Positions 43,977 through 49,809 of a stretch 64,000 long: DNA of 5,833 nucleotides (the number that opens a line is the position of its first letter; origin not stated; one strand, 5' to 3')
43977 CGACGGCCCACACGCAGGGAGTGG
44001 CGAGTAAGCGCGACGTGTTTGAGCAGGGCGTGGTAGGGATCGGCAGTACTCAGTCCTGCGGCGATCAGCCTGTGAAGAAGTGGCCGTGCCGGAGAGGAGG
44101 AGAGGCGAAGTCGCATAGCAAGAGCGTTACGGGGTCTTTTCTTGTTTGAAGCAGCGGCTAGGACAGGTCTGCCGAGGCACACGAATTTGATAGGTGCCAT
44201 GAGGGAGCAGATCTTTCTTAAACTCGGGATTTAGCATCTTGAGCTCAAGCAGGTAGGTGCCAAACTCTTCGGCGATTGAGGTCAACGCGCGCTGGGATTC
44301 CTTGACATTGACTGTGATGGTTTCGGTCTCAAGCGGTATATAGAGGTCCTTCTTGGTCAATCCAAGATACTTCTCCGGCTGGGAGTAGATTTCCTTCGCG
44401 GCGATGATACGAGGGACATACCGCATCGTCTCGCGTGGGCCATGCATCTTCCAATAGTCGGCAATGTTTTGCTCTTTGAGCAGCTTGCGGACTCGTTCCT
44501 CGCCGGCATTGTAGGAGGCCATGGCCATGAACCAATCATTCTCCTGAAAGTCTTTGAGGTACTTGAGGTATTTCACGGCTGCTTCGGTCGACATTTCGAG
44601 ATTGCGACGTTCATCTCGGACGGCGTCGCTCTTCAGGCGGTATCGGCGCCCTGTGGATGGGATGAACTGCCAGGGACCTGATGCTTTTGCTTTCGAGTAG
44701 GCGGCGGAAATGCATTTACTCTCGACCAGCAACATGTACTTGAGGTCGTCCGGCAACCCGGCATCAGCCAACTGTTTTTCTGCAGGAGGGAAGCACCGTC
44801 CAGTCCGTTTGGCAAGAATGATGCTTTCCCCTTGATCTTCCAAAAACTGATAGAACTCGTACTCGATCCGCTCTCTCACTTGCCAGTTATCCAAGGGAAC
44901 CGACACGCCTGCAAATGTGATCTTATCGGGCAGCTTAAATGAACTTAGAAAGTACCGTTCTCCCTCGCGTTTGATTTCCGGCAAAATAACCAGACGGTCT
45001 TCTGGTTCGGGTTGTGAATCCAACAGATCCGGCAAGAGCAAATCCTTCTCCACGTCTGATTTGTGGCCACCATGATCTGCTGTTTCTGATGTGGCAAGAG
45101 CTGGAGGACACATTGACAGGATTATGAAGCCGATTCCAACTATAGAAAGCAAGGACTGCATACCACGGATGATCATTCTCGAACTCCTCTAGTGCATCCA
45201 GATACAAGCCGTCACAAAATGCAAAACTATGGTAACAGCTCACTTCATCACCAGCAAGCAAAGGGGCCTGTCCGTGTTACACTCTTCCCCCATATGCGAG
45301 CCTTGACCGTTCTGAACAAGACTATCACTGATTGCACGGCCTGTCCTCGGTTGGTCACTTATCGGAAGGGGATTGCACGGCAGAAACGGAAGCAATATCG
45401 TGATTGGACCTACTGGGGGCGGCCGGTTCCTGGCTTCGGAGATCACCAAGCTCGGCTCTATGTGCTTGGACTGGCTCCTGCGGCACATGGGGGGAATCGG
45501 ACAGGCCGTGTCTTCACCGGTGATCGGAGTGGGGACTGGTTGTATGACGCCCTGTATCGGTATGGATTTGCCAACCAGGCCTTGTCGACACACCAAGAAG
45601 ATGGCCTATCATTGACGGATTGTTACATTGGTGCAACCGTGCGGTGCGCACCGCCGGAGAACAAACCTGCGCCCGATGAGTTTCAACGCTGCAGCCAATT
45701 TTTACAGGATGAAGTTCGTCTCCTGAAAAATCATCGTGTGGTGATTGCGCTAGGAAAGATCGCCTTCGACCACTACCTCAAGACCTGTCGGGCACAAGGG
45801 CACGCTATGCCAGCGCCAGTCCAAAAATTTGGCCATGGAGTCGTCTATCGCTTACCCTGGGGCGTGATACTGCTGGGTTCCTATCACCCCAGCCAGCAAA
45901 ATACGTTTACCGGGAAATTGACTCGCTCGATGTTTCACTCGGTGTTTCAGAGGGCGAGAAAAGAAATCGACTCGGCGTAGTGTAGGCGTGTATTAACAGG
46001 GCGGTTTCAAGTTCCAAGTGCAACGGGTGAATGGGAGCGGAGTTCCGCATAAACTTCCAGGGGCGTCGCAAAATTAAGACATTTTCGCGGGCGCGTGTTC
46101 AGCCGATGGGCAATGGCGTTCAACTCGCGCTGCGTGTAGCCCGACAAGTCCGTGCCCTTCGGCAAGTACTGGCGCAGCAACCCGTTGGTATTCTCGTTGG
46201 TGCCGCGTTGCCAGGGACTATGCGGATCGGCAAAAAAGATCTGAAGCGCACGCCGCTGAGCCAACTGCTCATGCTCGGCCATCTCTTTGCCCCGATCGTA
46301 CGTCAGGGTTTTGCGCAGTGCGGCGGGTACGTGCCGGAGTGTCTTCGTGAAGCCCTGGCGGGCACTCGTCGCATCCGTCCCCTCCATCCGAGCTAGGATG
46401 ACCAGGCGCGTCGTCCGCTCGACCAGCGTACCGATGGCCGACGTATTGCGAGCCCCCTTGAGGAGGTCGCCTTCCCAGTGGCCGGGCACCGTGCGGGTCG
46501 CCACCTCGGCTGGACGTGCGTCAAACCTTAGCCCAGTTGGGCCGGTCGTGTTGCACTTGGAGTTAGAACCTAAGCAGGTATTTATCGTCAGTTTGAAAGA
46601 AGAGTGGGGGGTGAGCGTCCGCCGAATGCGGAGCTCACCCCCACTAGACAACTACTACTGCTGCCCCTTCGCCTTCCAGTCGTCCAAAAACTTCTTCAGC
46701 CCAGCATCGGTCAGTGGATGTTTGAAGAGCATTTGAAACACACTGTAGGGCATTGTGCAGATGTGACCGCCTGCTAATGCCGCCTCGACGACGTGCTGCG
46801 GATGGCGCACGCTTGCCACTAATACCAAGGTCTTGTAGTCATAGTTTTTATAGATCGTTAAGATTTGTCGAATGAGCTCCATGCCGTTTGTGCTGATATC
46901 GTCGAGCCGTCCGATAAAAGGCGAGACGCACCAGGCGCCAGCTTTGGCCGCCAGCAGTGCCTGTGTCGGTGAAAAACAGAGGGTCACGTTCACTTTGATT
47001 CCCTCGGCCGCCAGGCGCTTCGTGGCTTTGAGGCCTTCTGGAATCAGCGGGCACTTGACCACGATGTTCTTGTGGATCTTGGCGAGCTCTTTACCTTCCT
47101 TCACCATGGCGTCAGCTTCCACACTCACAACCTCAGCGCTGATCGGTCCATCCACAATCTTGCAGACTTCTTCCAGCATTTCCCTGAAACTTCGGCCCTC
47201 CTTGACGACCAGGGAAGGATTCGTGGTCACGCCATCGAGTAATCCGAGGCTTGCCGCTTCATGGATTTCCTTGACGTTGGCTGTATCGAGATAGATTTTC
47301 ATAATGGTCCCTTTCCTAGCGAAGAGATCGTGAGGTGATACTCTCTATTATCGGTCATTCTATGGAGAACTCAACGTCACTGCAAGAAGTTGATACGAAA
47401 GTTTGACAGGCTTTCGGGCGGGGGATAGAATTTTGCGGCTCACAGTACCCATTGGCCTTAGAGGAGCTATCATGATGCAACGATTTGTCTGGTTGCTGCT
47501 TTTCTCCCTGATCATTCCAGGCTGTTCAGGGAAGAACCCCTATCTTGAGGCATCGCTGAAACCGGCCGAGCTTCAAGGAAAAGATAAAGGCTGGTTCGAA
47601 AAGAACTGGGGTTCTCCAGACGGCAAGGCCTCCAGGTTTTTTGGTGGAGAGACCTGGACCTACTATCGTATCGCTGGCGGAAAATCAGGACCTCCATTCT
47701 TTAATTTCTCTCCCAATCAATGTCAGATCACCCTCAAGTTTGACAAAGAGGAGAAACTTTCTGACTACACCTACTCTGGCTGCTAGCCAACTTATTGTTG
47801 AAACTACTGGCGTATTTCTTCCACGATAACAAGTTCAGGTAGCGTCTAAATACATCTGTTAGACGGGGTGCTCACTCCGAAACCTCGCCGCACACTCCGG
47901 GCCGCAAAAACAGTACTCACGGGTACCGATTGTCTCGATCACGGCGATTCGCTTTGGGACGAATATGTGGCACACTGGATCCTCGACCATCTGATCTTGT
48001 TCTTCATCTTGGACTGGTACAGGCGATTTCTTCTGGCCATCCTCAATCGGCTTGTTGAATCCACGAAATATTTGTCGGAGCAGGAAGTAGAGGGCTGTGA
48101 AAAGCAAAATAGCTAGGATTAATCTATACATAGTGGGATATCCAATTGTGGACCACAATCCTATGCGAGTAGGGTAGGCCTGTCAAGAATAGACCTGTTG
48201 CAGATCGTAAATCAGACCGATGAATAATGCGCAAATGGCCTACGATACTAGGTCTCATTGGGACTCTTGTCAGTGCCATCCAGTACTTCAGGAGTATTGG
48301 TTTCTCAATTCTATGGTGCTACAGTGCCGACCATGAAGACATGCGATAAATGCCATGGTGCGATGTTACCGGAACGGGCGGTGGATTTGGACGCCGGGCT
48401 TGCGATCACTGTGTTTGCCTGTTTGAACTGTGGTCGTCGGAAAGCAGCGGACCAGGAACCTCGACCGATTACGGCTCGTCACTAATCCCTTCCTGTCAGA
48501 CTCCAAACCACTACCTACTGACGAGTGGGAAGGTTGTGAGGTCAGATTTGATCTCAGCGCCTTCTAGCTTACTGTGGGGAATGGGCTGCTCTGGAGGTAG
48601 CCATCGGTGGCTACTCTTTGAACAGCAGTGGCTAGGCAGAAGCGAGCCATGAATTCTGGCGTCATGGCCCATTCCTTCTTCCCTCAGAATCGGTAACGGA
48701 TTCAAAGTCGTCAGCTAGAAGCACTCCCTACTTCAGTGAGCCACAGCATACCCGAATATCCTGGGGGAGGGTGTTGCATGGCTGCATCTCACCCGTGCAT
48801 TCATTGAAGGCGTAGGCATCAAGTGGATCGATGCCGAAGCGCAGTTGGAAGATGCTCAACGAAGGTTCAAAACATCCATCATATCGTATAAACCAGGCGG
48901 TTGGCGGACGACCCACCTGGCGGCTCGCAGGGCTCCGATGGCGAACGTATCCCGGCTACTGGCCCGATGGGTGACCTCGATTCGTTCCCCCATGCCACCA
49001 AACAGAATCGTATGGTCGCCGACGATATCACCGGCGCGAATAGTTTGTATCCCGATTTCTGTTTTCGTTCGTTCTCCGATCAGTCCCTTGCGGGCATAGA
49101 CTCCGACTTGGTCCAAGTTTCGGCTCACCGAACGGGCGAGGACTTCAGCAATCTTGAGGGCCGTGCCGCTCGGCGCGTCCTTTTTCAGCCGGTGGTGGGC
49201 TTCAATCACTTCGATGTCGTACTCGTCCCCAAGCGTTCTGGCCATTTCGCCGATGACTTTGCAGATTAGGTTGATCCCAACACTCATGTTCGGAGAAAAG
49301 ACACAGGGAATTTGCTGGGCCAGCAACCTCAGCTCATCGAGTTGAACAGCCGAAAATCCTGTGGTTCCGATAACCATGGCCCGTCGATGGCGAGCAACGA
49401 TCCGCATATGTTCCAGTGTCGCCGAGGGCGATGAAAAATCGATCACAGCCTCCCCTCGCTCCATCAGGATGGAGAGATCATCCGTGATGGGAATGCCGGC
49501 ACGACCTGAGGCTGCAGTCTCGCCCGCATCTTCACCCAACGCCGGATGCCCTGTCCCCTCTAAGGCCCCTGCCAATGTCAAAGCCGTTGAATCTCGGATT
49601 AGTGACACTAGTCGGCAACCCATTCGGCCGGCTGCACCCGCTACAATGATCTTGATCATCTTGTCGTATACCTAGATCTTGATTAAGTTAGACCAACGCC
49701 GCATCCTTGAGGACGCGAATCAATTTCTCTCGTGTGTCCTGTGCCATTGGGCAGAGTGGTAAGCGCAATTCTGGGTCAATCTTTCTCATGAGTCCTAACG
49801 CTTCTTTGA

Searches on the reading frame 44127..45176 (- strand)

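Call 16: search_protein_families(library=ncbifam, proteins=[window:44127-45176:-], max_evalue=1e-8)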
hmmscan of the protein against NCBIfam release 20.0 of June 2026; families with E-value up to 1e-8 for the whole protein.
window:44127-45176:- (349 aa): 1 family
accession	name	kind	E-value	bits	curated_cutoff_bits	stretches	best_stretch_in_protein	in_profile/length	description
NF008050.0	PRK10783.1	equivalog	1.4e-34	119.2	508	1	135-337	111-314/457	murein transglycosylase D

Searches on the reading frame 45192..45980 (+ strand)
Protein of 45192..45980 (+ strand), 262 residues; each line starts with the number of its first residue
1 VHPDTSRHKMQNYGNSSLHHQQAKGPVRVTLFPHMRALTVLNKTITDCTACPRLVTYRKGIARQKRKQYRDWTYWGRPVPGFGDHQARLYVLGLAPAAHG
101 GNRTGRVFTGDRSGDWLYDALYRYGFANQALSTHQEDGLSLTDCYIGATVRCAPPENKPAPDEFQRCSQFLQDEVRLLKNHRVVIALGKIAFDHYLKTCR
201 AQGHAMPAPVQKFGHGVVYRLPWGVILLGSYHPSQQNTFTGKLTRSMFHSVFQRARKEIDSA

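Call 16: search_protein_families(library=ncbifam, proteins=[window:45192-45980:+], max_evalue=1e-8)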
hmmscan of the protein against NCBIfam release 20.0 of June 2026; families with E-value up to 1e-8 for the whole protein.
window:45192-45980:+ (262 aa): 2 families
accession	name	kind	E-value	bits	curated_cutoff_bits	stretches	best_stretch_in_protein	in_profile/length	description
NF040953.1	Arch_udg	equivalog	1.3e-15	57.4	250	1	72-235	17-164/184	type-4 uracil-DNA glycosylase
TIGR00758.1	UDG_fam4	subfamily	1.4e-14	54.2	125.3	1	77-234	12-148/173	uracil-DNA glycosylase, family 4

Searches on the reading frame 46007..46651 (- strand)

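Call 17: search_protein_families(library=ncbifam, proteins=[window:46007-46651:-], max_evalue=1e-8)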
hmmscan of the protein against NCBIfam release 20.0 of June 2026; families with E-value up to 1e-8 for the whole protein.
window:46007-46651:- (214 aa): 1 family
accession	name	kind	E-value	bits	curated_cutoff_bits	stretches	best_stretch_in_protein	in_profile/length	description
NF033563.0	transpos_IS30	equivalog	7.3e-65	219.3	80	1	38-190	115-267/267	IS30 family transposase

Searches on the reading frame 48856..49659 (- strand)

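Call 16: search_protein_families(library=ncbifam, proteins=[window:48856-49659:-], max_evalue=1e-8)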
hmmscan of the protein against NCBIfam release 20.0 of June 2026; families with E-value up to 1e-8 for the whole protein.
window:48856-49659:- (267 aa): 2 families
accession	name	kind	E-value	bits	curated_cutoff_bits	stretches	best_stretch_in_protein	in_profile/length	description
TIGR00036.1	dapB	equivalog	1.1e-89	300.6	122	1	1-264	1-269/270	4-hydroxy-tetrahydrodipicolinate reductase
TIGR02130.1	dapB_plant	equivalog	1.6e-09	37.2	294.55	1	71-186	72-189/275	dihydrodipicolinate reductase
